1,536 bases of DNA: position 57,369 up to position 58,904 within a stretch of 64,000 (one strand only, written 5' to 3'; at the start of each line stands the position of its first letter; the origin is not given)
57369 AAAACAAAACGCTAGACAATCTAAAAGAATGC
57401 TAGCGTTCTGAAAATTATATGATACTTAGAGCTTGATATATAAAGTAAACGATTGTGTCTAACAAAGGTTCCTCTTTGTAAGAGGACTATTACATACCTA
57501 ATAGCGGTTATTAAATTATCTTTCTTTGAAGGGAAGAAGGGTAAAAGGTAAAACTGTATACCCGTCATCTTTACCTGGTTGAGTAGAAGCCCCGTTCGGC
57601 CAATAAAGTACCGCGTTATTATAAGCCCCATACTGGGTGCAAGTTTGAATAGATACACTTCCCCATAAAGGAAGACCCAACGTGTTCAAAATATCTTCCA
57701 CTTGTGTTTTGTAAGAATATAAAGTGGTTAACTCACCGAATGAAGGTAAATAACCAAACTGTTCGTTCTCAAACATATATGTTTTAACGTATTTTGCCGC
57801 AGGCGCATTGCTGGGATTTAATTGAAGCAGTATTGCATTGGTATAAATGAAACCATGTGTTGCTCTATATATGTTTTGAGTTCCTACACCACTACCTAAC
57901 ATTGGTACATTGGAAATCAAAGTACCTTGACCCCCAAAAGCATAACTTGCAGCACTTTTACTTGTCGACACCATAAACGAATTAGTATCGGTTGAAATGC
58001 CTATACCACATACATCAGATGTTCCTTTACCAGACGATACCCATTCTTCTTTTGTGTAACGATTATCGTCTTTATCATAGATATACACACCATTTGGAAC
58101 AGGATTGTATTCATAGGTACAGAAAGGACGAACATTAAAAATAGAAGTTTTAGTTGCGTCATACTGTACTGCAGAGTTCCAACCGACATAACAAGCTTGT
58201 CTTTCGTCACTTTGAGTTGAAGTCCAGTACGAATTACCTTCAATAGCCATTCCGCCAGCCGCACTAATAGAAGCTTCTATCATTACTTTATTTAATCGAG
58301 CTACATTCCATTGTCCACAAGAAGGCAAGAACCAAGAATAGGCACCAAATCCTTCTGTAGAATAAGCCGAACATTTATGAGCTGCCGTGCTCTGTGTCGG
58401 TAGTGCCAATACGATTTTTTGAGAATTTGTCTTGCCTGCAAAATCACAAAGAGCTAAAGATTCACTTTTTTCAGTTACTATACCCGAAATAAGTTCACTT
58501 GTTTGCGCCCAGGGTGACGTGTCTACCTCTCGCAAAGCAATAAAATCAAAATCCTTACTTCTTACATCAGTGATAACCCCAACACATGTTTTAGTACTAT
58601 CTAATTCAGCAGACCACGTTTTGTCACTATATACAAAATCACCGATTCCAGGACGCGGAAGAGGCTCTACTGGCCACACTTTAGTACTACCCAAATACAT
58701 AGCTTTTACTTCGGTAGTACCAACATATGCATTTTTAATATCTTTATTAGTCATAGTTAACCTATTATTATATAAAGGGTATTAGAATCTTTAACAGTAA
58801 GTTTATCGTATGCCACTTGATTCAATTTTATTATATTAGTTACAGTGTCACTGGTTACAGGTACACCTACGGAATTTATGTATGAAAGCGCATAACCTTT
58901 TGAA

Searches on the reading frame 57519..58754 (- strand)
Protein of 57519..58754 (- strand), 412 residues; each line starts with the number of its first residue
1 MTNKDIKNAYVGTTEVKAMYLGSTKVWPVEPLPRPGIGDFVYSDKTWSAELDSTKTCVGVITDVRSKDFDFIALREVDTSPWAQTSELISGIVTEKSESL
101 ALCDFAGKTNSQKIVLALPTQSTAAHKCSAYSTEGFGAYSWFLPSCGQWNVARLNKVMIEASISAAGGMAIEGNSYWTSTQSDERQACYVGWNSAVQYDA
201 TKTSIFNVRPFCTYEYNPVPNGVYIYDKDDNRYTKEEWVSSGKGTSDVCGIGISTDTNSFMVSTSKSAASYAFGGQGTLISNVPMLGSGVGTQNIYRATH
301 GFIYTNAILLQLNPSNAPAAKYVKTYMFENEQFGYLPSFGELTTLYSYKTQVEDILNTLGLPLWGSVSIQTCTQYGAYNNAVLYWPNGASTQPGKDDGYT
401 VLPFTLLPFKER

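Call 65: search_protein_families(library=phrogs, proteins=[window:57519-58754:-], max_evalue=0.00001)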
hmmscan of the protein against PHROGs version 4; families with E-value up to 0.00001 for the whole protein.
window:57519-58754:- (412 aa): 1 family
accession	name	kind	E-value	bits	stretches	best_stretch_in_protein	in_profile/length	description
phrog_4245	-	unknown function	2.1e-12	47.8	1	101-211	472-576/583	-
